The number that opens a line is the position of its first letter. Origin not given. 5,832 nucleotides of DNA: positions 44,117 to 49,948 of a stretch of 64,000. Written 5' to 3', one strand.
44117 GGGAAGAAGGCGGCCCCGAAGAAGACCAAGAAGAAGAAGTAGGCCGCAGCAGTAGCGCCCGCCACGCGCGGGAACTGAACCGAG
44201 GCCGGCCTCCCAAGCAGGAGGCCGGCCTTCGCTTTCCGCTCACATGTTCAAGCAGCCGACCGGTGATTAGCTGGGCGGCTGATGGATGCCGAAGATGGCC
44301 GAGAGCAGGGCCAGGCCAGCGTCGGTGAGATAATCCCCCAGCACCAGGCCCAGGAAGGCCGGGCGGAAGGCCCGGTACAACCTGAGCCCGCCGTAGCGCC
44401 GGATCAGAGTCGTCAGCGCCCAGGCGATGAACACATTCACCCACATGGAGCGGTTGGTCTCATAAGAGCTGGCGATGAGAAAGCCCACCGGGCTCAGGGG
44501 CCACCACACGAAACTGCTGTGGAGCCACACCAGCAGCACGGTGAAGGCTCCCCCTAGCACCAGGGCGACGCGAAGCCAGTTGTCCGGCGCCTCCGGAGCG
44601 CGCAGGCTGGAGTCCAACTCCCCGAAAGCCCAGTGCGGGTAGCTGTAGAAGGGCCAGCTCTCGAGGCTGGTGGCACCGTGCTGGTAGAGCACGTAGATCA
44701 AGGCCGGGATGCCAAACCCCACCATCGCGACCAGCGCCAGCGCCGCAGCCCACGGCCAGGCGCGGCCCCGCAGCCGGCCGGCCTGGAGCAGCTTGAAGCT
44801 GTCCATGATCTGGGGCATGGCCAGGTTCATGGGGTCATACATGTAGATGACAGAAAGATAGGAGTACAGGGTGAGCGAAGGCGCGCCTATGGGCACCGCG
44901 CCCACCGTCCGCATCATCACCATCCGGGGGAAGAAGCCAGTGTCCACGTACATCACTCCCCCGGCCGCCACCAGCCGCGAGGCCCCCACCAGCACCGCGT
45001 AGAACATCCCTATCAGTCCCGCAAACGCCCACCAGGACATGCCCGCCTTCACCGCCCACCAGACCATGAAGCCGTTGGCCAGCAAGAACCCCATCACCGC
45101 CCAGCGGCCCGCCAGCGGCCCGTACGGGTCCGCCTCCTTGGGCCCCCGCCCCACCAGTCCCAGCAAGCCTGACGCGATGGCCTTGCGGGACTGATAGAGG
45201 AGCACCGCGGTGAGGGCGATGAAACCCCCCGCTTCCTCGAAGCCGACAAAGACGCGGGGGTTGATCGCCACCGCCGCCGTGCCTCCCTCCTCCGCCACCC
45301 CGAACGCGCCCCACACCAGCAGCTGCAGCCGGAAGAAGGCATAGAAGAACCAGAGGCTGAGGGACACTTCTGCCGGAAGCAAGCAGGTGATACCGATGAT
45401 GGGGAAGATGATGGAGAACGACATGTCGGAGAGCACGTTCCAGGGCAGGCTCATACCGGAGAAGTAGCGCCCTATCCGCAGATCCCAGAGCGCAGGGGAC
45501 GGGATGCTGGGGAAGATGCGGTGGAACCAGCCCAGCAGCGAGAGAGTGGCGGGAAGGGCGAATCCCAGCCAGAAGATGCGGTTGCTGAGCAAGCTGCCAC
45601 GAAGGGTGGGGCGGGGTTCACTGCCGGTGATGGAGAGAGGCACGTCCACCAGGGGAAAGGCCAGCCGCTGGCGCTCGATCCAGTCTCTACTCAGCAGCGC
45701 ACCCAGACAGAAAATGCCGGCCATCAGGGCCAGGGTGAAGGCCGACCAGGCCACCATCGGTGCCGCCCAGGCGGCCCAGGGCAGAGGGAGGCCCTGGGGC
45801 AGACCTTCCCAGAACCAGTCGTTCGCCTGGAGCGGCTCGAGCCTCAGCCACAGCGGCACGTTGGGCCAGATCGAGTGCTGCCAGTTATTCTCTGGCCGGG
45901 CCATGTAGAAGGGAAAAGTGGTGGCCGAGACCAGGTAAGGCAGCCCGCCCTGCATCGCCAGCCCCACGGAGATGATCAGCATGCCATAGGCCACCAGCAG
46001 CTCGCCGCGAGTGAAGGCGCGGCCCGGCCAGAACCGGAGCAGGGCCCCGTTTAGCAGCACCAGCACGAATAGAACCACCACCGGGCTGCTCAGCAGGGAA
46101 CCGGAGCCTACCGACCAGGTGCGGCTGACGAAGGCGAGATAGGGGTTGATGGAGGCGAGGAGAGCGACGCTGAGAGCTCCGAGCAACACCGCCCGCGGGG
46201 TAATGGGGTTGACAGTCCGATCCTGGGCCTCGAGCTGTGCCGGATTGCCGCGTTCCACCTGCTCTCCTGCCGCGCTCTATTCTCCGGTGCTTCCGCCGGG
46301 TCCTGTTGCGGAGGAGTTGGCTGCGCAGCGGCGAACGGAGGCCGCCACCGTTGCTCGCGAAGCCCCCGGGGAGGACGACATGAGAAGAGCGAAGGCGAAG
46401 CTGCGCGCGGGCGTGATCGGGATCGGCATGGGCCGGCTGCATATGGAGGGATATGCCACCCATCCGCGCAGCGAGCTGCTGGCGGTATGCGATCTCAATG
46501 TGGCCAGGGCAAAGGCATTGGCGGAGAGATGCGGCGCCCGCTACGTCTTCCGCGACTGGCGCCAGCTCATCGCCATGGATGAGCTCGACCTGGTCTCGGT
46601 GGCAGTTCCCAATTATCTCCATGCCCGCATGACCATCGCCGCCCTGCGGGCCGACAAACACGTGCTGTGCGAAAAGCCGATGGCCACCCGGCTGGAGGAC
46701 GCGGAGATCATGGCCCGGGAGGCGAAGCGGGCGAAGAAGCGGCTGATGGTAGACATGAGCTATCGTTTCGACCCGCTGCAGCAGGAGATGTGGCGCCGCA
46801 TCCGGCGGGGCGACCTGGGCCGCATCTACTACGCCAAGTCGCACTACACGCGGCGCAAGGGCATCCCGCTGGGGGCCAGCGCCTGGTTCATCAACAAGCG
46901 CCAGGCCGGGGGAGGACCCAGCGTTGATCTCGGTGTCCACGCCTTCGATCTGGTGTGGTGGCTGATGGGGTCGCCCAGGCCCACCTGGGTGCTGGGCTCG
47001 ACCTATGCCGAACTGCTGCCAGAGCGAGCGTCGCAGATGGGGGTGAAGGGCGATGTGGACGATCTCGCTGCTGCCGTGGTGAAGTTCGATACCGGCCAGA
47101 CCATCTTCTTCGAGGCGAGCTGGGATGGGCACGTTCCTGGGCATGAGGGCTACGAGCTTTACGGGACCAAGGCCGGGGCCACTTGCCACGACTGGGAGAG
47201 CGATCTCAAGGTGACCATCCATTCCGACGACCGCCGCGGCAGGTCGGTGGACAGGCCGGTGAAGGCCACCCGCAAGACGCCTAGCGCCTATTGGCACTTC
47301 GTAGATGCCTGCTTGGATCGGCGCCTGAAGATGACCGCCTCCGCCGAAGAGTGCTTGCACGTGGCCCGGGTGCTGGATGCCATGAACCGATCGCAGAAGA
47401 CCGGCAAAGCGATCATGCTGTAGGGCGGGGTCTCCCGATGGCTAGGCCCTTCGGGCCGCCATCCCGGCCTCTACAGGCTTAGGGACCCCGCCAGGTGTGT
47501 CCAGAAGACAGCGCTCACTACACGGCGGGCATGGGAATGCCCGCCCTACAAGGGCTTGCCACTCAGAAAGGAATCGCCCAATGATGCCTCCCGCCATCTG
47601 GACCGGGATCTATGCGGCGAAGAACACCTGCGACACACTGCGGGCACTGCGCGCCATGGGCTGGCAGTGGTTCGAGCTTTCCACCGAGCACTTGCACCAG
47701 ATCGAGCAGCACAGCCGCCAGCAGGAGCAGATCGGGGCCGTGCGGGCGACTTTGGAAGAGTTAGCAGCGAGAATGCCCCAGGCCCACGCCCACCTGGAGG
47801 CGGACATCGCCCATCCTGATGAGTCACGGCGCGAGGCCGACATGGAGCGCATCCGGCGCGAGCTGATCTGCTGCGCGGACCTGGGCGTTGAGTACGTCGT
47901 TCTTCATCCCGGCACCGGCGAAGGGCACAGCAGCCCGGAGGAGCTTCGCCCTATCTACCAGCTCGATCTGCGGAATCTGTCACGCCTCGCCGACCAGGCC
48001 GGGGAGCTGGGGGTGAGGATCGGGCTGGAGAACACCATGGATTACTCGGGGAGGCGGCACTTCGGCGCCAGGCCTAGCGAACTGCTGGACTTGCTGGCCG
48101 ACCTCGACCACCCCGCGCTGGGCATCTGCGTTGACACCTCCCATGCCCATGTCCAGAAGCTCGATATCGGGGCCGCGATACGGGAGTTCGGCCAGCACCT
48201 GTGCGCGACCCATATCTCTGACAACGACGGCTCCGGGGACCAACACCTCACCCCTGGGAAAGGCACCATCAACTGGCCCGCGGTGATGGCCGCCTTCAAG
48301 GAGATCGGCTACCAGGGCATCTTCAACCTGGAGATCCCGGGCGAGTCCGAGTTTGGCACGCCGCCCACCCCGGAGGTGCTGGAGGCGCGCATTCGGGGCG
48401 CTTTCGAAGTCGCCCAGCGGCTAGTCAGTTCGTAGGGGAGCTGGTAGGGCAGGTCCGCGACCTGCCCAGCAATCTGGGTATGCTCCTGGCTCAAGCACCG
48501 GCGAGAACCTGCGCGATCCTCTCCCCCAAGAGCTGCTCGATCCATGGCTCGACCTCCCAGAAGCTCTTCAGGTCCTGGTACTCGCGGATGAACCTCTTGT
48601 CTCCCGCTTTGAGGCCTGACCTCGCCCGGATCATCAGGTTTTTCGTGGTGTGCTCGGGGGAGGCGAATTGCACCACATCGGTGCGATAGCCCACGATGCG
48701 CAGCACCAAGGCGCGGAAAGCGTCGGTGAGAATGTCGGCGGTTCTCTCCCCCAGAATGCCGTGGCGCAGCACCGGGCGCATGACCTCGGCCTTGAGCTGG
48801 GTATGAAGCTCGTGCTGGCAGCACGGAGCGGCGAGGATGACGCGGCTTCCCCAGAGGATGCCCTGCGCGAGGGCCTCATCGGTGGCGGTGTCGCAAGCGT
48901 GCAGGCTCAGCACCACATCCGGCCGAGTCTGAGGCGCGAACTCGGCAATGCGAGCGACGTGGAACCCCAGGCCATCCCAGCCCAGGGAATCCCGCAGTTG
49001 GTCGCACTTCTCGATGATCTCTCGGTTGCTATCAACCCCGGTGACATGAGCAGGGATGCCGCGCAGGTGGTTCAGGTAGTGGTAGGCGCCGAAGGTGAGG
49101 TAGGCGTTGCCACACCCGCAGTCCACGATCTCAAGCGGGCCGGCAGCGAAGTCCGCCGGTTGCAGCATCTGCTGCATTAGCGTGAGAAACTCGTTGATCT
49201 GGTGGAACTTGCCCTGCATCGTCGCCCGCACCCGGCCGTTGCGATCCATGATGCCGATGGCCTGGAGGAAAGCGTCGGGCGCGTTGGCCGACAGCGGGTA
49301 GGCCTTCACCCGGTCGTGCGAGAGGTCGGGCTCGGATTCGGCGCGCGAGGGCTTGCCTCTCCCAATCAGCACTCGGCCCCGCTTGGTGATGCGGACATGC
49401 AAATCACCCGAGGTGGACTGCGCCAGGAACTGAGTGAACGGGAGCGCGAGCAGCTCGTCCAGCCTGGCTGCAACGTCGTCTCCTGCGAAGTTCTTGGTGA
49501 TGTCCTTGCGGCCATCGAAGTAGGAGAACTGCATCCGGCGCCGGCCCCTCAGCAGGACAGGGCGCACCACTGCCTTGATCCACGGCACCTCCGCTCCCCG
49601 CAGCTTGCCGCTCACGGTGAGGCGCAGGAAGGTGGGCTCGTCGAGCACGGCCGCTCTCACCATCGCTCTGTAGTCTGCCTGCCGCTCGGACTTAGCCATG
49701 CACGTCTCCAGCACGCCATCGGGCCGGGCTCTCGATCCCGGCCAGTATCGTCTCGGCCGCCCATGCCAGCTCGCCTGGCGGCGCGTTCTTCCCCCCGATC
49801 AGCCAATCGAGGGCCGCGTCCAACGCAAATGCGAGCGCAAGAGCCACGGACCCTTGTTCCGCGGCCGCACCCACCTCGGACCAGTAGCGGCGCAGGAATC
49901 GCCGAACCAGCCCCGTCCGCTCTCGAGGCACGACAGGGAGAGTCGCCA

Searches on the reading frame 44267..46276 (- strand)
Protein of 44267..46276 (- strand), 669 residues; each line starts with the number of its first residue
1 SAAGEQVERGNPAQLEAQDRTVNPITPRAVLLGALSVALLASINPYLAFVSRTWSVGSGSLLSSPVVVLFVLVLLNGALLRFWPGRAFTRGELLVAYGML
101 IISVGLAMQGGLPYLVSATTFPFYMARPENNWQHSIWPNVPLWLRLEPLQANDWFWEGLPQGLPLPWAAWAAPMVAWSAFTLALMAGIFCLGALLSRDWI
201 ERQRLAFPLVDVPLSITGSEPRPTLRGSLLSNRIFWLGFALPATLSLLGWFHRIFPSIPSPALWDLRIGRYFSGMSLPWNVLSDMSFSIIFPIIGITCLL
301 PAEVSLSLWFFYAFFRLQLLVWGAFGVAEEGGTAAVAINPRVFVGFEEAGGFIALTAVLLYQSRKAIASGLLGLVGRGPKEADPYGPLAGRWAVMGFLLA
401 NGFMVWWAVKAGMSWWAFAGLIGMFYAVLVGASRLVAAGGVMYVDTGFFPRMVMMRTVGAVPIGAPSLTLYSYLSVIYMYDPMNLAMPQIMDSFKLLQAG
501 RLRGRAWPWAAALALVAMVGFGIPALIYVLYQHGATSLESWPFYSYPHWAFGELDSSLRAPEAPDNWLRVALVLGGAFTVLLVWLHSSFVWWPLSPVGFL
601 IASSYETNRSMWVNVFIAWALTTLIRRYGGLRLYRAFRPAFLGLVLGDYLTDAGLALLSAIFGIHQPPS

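Call 27: search_protein_families(library=pfam, proteins=[window:44267-46276:-], max_evalue=0.0001)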
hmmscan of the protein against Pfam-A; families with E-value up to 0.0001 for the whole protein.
window:44267-46276:- (669 aa): 2 families
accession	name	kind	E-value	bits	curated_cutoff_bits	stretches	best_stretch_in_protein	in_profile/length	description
PF20581.3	DUF6785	-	6.4e-111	371.8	25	1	26-534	1-498/498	Family of unknown function (DUF6785)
PF20580.3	DUF6784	-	1.1e-25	90.1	26.4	1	571-664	3-95/101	Domain of unknown function (DUF6784)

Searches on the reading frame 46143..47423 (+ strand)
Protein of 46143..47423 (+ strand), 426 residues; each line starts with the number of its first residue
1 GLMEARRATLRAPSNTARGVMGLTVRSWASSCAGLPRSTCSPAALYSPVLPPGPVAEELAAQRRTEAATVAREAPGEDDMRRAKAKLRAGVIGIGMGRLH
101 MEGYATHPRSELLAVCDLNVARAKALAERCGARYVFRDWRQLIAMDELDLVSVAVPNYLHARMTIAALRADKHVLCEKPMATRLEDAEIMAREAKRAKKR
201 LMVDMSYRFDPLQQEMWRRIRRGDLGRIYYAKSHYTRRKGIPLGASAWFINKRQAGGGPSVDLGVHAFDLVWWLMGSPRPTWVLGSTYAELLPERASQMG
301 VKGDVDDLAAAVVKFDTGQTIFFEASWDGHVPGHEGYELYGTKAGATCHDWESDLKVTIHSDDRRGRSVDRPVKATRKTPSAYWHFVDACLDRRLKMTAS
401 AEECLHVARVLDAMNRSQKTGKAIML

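Call 27: search_protein_families(library=pfam, proteins=[window:46143-47423:+], max_evalue=0.0001)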
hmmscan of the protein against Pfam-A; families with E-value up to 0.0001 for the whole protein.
window:46143-47423:+ (426 aa): 3 families
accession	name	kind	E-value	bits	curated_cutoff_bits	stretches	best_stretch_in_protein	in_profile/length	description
PF01408.29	GFO_IDH_MocA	-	2.4e-29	102.9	24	1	87-204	1-119/120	Oxidoreductase family, NAD-binding Rossmann fold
PF22725.1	GFO_IDH_MocA_C3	-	9.9e-22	77.7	27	1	214-345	2-122/124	GFO/IDH/MocA C-terminal domain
PF02894.22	GFO_IDH_MocA_C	-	1.7e-19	70.9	22.9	1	219-426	3-218/218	Oxidoreductase family, C-terminal alpha/beta domain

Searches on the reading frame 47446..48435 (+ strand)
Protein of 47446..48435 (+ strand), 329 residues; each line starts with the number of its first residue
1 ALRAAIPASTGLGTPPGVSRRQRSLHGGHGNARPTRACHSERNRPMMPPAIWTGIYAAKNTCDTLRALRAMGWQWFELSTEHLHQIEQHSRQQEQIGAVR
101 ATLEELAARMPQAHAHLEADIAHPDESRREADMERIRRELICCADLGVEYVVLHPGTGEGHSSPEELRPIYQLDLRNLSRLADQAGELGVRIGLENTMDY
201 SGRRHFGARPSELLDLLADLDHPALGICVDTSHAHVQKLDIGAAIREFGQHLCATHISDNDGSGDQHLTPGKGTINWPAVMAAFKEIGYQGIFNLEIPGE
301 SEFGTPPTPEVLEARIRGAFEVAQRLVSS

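Call 27: search_protein_families(library=pfam, proteins=[window:47446-48435:+], max_evalue=0.0001)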
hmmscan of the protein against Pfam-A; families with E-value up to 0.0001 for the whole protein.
window:47446-48435:+ (329 aa): 1 family
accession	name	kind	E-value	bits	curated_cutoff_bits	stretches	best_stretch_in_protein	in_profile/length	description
PF01261.30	AP_endonuc_2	-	4.7e-43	148.1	31.1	1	65-307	1-234/249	Xylose isomerase-like TIM barrel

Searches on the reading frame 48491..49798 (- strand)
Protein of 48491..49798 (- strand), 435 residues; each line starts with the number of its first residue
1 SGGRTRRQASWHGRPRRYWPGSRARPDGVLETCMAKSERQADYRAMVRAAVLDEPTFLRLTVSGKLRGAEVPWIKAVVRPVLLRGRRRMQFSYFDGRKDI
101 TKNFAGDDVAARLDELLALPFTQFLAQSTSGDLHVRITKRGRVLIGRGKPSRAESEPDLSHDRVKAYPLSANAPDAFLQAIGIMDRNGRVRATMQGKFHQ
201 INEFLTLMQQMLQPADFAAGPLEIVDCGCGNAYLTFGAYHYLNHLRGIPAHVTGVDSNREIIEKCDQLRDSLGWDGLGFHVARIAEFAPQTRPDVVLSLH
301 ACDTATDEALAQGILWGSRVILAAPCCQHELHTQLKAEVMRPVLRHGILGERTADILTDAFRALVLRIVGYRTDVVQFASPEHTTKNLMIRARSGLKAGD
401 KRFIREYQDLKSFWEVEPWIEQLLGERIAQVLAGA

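Call 28: search_protein_families(library=pfam, proteins=[window:48491-49798:-], max_evalue=0.0001)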
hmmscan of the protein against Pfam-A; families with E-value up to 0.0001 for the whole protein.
window:48491-49798:- (435 aa): 3 families
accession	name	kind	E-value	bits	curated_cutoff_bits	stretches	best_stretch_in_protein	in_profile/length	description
PF13679.12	Methyltransf_32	-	1.3e-35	122.9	27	1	197-334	2-143/143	Methyltransferase domain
PF13847.12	Methyltransf_31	-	2.7e-11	43.8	27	1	223-309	6-91/145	Methyltransferase domain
PF13649.12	Methyltransf_25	-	3.6e-05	24.8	27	1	224-309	1-81/97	Methyltransferase domain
